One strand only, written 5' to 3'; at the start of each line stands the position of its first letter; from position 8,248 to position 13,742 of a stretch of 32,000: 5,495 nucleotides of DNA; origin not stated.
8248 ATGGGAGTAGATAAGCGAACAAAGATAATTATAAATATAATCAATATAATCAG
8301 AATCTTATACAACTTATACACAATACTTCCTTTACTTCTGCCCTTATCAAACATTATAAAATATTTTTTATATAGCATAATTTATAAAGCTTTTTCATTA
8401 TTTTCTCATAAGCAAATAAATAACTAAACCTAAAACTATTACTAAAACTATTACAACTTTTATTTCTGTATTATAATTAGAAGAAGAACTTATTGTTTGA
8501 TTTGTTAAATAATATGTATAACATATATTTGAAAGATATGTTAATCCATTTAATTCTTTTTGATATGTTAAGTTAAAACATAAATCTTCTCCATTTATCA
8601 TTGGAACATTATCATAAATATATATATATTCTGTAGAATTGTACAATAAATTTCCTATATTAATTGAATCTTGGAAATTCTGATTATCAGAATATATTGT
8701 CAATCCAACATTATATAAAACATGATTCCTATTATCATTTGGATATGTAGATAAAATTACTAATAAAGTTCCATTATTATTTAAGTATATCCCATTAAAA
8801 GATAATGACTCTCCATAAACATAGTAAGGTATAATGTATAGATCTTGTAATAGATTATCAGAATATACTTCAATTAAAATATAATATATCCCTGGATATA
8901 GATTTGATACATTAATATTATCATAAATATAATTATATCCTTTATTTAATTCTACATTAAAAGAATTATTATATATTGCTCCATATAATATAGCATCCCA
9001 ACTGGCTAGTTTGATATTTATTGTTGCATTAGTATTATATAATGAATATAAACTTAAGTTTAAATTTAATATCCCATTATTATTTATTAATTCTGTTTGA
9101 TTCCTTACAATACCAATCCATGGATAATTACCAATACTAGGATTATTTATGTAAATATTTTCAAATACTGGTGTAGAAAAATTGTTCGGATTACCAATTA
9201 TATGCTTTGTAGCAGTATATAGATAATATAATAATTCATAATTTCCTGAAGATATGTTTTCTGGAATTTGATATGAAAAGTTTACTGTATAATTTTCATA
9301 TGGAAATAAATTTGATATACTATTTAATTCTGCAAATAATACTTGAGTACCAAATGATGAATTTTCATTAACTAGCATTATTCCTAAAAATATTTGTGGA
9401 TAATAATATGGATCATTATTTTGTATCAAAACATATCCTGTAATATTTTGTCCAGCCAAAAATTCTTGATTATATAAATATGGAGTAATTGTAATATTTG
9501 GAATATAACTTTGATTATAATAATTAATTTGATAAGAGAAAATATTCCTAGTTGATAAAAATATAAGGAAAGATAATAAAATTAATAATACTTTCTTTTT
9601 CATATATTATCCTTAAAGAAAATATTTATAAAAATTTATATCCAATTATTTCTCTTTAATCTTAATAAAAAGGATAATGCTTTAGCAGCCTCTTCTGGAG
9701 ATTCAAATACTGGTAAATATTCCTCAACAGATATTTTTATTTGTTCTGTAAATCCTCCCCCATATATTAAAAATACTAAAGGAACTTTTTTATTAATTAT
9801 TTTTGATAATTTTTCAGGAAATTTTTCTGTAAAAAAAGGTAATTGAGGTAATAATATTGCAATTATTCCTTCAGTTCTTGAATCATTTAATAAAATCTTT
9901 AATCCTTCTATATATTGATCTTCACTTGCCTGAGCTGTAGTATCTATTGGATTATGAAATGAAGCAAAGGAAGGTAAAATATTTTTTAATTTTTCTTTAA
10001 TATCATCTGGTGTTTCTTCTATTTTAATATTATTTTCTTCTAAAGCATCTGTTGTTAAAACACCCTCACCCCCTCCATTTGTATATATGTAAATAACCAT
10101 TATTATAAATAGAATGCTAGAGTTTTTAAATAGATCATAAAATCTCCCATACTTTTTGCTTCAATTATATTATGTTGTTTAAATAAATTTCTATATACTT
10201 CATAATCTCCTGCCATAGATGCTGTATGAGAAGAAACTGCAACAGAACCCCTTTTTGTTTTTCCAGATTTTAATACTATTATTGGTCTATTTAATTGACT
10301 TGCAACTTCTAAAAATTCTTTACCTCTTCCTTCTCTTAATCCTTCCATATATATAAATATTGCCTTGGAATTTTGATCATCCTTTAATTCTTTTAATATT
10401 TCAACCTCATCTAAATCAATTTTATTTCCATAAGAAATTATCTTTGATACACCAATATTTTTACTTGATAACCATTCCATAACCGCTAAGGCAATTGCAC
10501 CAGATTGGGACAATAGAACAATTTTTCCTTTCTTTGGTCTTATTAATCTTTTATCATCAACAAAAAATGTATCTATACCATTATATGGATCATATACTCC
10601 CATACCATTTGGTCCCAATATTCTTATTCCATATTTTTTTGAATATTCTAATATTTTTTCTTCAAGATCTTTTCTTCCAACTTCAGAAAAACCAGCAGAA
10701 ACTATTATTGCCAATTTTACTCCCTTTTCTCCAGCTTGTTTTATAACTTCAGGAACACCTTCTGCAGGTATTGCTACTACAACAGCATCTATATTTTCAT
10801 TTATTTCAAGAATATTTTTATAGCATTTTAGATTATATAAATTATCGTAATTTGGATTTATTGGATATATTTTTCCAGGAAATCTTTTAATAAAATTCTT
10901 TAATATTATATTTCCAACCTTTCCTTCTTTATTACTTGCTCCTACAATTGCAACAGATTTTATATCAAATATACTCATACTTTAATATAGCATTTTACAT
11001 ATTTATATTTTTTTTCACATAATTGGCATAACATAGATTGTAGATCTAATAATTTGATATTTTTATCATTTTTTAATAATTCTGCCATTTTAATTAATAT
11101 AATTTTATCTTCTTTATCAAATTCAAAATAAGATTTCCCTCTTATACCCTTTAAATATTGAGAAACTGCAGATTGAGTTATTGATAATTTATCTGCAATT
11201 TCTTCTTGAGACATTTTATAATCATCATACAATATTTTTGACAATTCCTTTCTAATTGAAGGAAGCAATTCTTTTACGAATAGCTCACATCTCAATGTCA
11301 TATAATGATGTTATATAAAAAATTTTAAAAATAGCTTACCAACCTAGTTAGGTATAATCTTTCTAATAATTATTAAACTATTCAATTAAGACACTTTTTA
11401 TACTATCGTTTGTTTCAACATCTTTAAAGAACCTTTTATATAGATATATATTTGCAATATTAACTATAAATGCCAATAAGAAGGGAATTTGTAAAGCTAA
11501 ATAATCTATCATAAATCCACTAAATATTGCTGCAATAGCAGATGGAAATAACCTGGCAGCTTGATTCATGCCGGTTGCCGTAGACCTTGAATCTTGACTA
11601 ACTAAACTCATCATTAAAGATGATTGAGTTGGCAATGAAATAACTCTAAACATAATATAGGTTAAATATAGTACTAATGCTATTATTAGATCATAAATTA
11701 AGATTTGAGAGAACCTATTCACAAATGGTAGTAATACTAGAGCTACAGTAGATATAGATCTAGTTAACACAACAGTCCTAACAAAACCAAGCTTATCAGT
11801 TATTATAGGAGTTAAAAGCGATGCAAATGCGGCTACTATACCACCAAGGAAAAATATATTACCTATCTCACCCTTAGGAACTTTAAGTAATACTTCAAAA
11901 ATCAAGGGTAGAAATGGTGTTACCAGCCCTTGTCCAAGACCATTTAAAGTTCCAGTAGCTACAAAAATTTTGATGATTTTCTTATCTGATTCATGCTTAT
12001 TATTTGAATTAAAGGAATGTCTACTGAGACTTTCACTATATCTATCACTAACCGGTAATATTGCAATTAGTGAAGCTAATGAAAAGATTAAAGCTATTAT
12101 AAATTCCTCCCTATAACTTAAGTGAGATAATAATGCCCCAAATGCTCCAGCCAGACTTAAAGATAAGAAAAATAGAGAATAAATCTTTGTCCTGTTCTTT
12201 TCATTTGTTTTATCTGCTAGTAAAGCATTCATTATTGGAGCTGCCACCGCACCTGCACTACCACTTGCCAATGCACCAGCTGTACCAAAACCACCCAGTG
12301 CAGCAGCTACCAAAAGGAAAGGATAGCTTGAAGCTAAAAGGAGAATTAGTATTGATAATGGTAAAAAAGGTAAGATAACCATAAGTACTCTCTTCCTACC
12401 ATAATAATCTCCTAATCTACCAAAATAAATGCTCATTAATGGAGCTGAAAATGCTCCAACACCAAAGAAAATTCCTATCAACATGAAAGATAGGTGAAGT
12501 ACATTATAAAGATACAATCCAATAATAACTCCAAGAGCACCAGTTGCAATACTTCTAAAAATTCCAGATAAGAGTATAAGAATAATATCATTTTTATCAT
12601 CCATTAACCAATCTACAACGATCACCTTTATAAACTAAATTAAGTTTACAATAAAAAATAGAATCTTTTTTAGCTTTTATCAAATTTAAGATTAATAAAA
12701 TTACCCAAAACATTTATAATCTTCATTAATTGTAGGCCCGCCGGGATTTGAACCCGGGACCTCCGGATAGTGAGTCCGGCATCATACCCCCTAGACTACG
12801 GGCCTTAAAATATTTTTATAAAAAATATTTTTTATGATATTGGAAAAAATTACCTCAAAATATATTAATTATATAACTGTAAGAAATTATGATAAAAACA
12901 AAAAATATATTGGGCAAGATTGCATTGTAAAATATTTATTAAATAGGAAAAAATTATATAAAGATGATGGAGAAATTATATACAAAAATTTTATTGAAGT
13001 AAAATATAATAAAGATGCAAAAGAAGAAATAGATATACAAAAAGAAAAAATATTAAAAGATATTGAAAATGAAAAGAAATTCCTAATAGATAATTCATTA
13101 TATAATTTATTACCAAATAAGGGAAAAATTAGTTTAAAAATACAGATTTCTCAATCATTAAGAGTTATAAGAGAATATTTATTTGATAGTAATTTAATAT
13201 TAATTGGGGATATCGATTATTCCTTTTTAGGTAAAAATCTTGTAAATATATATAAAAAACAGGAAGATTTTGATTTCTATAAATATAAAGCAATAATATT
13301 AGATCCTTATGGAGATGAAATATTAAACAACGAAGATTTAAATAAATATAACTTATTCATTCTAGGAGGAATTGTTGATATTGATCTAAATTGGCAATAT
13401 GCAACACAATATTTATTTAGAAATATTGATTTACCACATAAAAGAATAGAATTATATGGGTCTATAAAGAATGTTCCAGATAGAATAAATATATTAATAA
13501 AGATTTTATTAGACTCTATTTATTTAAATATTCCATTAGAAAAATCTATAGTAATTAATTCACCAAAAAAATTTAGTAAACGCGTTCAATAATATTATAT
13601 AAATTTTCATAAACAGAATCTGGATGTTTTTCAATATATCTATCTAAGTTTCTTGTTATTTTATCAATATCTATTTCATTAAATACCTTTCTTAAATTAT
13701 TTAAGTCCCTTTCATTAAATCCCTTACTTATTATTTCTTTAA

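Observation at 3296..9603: Co-directional surface gene train: pilin, PMT-like glycosyltransferase, DUF2341-like protein, two Thr-rich proteins and a sequon-dense anchored protein form a candidate O-glycosylated adhesion module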

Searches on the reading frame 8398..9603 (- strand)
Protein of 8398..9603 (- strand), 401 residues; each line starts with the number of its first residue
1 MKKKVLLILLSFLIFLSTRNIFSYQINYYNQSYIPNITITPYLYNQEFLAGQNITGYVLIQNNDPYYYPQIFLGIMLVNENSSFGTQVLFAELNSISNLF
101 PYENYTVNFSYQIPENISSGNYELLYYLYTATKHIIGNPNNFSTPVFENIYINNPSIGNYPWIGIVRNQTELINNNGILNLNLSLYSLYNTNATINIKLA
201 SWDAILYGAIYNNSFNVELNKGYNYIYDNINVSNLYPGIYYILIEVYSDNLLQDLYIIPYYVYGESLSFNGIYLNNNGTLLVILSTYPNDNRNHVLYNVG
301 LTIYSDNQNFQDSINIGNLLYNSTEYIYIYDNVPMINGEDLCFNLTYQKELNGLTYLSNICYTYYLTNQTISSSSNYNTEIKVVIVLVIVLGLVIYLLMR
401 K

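Call 3: search_protein_families(library=pfam, proteins=[window:8398-9603:-], max_evalue=1)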
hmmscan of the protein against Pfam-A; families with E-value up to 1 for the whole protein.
window:8398-9603:- (401 aa): 2 families
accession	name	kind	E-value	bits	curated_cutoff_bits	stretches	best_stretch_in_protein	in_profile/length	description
PF15418.12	DUF4625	-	0.026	15.2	27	1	103-128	89-114/131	Domain of unknown function (DUF4625)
PF00339.34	Arrestin_N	-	0.15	12.4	24.9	0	48-72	12-36/148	Arrestin (or S-antigen), N-terminal domain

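Call 4: search_protein_families(library=ncbifam, proteins=[window:8398-9603:-], max_evalue=1)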
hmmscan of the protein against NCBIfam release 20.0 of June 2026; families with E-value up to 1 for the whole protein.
window:8398-9603:- (401 aa): 0 families

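Call 59: search_protein_representatives(protein=window:8398-9603:-)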
Query: 401 residues. Proteins with E-value up to 0.001 (for the whole library): 26; up to 1e-10: 8; up to 1e-30: 1. The best 26 are listed.
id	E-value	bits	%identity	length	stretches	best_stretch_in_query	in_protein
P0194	2.2e-231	784.2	92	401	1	1-401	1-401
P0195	2.1e-26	109.3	33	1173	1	5-369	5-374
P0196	3.6e-24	102.0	32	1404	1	34-345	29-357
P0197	1.5e-22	96.7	31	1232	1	4-376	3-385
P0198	2.8e-19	85.9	28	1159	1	29-348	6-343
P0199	8.5e-19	84.3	92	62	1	1-50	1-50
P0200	3.6e-18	82.2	38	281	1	1-274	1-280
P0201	7.4e-16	74.6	36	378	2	207-382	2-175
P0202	4.3e-08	49.0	28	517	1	86-365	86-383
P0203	3.6e-07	46.0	26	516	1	17-318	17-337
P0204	5.4e-06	42.1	26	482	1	6-181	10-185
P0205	8.8e-06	41.4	32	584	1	86-184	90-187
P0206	1.7e-05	40.5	23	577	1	104-368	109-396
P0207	1.8e-05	40.4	26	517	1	87-363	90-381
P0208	2.7e-05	39.8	34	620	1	87-181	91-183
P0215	3.5e-04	36.2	33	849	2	27-165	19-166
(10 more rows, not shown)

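Call 61: search_protein_families(library=pfam, proteins=[P0195, P0196, P0197, P0198, P0202, P0205, P0208, P0215, P0203], max_evalue=0.01)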
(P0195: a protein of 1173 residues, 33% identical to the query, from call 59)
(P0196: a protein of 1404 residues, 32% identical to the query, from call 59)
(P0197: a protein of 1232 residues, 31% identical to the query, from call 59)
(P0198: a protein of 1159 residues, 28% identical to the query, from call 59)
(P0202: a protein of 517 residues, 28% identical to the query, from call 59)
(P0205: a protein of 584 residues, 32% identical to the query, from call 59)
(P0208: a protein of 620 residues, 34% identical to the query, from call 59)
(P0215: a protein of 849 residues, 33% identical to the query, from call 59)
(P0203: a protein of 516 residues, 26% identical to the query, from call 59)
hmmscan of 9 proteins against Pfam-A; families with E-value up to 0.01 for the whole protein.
P0195 (1173 aa): 0 families

P0196 (1404 aa): 0 families

P0197 (1232 aa): 0 families

P0198 (1159 aa): 0 families

P0202 (517 aa): 1 family
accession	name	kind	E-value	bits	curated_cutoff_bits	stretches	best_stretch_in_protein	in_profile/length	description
PF07495.19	Y_Y_Y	-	0.00038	20.7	26.6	1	442-474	28-56/65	Y_Y_Y domain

P0205 (584 aa): 3 families
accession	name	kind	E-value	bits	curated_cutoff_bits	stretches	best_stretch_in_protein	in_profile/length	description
PF01835.25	MG2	-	2.2e-05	25.2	32.8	0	39-86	5-52/96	MG2 domain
PF10633.15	NPCBM_assoc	-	0.00064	20.3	24.4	0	188-264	3-76/78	NPCBM-associated, NEW3 domain of alpha-galactosidase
PF02752.27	Arrestin_C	-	0.0027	18.5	27.7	0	35-122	6-94/137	Arrestin (or S-antigen), C-terminal domain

P0208 (620 aa): 0 families

P0215 (849 aa): 5 families
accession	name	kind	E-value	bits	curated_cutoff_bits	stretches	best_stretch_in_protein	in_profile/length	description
PF25788.1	Ig_Rha78A_N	-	2.4e-12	47.5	27.4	1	654-725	22-100/105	Rha78A-like, N-terminal immunoglobulin domain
PF13273.12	DUF4064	-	0.00012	22.7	32.1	1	383-428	57-101/102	Protein of unknown function (DUF4064)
PF13567.11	DUF4131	-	0.00081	19.6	31.6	1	388-440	10-58/165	Domain of unknown function (DUF4131)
PF18911.6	PKD_4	-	0.0011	19.5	27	1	769-817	34-81/85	PKD domain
PF03896.21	TRAP_alpha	-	0.0019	17.9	24.7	0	49-125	27-99/180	Translocon-associated protein (TRAP), alpha subunit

P0203 (516 aa): 0 families
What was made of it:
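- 8398..9603 (-): p401: first gene of the conserved unit. It has a signal peptide and a C-terminal TM anchor, and is a sequon-enriched surface protein of unknown fold, probably tandem beta-sandwiches. Only weak Ig-like Pfam hints in homologs (call 61).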

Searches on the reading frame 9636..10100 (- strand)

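Call 49: search_protein_families(library=pfam, proteins=[window:9636-10100:-], max_evalue=0.001)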
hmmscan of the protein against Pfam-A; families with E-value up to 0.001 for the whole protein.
window:9636-10100:- (154 aa): 1 family
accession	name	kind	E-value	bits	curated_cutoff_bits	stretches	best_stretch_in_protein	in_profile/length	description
PF19045.5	Ligase_CoA_2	-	2.1e-09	38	23.7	1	5-80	3-78/162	Ligase-CoA domain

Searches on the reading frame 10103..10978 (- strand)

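Call 49: search_protein_families(library=pfam, proteins=[window:10103-10978:-], max_evalue=0.001)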
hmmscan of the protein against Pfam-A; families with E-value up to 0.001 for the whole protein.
window:10103-10978:- (291 aa): 3 families
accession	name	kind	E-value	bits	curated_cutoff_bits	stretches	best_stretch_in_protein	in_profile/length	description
PF13607.11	Succ_CoA_lig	-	6.5e-42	143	27.4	1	150-287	1-138/138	Succinyl-CoA ligase like flavodoxin domain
PF13380.12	CoA_binding_2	-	3.3e-23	82.8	22.8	1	7-129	1-114/116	CoA binding domain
PF02629.25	CoA_binding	-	6.8e-14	52.8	22.3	1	6-96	3-97/97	CoA binding domain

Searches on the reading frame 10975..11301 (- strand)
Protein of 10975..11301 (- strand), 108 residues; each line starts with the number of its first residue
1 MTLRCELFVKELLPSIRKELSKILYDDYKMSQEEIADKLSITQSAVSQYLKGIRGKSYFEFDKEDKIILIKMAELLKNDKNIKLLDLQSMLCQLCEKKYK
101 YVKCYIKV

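Call 49: search_protein_families(library=pfam, proteins=[window:10975-11301:-], max_evalue=0.001)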
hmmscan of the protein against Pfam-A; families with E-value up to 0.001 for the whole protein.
window:10975-11301:- (108 aa): 6 families
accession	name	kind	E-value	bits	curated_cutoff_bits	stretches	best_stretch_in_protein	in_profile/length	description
PF01381.28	HTH_3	-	1.5e-06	28.6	23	1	28-55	8-35/55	Helix-turn-helix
PF13412.12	HTH_24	-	1.7e-05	24.7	21.9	1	16-51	4-39/48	Winged helix-turn-helix DNA-binding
PF04545.22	Sigma70_r4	-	0.00011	22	24.1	1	24-51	15-42/50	Sigma-70, region 4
PF01022.26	HTH_5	-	0.0006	20.1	22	0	30-52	16-38/47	Bacterial regulatory protein, arsR family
PF08279.18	HTH_11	-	0.00061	20.1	25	0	23-56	8-42/55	HTH domain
PF13545.12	HTH_Crp_2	-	0.00063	20.1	27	0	28-76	21-68/70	Crp-like helix-turn-helix domain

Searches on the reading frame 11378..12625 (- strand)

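Call 49: search_protein_families(library=pfam, proteins=[window:11378-12625:-], max_evalue=0.001)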
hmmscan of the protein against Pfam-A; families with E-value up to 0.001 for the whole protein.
window:11378-12625:- (415 aa): 1 family
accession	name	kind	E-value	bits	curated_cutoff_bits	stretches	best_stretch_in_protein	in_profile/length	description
PF07690.21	MFS_1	-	7.4e-35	120.9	33.4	2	18-358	2-339/347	Major Facilitator Superfamily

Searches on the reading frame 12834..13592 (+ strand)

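Call 49: search_protein_families(library=pfam, proteins=[window:12834-13592:+], max_evalue=0.001)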
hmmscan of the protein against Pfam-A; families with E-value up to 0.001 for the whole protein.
window:12834-13592:+ (252 aa): 1 family
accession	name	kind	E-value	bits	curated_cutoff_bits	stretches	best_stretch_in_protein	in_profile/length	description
PF04252.18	SFM1-like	-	0.00015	21.8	27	1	147-181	71-105/201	Protein arginine N-methyltransferase SFM1-like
